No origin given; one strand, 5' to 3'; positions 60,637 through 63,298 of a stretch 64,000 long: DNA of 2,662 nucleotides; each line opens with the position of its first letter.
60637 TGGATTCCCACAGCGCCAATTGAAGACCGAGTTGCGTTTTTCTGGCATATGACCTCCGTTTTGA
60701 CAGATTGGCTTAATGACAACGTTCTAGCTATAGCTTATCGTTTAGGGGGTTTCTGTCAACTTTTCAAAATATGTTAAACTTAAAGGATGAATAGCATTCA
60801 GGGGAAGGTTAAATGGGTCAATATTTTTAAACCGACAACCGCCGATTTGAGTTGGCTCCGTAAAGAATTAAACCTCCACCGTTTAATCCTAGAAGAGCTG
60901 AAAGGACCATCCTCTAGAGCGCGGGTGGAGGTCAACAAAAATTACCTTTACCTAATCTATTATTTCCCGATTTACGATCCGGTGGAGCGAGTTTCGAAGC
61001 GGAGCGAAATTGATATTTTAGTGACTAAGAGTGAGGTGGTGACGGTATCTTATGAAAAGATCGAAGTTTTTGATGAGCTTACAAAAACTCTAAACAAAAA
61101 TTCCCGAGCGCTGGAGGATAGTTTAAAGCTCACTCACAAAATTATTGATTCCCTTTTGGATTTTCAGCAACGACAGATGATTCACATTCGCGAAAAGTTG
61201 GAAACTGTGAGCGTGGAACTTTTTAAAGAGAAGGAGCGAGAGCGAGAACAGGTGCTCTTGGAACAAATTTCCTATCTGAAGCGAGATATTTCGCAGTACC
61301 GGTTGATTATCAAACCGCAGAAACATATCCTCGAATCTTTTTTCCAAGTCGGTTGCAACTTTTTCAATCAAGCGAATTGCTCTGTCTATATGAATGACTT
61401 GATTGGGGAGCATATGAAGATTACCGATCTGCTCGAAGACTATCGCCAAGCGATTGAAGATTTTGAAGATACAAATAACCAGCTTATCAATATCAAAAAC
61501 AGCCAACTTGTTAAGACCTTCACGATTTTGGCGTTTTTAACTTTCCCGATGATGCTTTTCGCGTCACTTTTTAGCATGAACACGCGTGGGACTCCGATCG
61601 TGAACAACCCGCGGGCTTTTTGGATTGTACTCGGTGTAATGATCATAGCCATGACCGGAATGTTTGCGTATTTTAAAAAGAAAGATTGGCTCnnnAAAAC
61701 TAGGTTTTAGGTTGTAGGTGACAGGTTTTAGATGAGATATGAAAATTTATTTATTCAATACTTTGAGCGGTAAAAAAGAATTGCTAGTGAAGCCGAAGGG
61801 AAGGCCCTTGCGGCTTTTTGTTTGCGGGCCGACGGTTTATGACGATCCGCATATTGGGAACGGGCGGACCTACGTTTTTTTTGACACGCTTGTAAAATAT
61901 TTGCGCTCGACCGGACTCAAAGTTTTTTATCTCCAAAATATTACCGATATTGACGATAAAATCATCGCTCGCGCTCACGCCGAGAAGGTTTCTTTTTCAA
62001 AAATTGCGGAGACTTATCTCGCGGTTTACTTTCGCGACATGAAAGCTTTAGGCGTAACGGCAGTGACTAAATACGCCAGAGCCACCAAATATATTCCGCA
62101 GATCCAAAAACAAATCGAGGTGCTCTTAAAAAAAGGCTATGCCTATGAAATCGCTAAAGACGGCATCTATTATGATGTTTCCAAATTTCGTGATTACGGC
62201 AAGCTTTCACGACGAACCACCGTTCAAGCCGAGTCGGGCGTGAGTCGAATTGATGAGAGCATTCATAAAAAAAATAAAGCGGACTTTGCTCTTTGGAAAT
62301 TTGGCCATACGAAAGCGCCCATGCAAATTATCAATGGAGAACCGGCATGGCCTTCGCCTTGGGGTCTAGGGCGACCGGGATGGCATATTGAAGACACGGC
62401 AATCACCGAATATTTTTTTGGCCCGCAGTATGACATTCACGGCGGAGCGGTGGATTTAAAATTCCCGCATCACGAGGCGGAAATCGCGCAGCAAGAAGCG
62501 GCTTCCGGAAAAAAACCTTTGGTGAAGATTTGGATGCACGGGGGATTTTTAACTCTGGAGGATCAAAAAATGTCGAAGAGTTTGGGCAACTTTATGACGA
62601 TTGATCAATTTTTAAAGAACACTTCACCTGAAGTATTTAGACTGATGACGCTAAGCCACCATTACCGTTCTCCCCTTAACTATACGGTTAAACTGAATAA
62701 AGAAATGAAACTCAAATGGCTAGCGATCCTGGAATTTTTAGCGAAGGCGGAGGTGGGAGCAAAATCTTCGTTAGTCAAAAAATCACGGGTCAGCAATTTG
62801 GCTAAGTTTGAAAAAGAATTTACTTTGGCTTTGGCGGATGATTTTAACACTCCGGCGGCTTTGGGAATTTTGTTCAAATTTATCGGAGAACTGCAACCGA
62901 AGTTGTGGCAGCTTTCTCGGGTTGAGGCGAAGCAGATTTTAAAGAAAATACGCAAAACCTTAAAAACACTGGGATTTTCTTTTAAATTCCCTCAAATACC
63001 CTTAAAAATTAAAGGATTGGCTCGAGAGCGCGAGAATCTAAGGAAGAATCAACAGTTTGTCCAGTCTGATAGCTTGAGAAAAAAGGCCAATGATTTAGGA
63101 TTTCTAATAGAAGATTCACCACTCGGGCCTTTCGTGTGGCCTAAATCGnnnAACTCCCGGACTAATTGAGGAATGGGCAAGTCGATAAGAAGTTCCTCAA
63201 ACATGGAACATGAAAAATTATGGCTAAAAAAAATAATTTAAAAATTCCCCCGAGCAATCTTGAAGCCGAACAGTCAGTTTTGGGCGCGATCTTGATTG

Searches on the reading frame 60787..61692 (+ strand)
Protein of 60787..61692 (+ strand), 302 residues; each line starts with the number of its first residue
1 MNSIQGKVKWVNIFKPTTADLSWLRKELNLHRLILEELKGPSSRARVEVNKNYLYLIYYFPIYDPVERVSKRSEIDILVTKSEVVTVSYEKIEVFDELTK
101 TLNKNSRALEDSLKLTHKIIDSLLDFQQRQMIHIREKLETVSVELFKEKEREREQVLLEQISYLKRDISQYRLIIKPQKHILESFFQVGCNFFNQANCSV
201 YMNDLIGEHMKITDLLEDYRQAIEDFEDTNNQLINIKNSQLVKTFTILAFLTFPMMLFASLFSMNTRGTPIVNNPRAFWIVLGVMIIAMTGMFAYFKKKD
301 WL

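Call 72: search_protein_families(library=pfam, proteins=[window:60787-61692:+], max_evalue=0.00001)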
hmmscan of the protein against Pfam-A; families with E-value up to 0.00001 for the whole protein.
window:60787-61692:+ (302 aa): 1 family
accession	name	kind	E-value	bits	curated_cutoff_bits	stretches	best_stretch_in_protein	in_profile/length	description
PF01544.23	CorA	-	1.3e-47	163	27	1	7-298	3-292/292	CorA-like Mg2+ transporter protein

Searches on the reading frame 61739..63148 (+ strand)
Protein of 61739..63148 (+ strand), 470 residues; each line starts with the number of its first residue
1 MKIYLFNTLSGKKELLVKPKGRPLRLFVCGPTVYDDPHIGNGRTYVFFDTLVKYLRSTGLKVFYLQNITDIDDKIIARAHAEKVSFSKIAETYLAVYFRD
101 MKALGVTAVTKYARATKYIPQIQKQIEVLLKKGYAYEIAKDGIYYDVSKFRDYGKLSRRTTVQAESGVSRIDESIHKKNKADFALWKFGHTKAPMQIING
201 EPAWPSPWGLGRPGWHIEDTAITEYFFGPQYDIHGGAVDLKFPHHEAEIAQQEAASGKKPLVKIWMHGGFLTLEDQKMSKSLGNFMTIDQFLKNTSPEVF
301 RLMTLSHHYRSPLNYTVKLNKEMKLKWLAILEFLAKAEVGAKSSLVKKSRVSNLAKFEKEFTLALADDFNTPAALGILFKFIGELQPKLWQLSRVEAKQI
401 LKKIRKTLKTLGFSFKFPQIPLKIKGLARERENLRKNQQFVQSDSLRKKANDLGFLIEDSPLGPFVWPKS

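Call 72: search_protein_families(library=pfam, proteins=[window:61739-63148:+], max_evalue=0.00001)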
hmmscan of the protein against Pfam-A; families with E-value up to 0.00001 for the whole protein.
window:61739-63148:+ (470 aa): 4 families
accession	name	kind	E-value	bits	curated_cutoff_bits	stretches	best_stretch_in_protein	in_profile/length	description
PF01406.26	tRNA-synt_1e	-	3.7e-105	352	27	1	23-318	9-294/301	tRNA synthetases class I (C) catalytic domain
PF09334.17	tRNA-synt_1g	-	5.1e-12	45.7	20.1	0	35-145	12-123/391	tRNA synthetases class I (M)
PF09190.17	DALR_2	-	7.6e-08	33.2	22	1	360-415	1-56/57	DALR domain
PF00133.28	tRNA-synt_1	-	5.3e-06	25.9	22.7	0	247-309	345-407/414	tRNA synthetases class I (I, L, M and V)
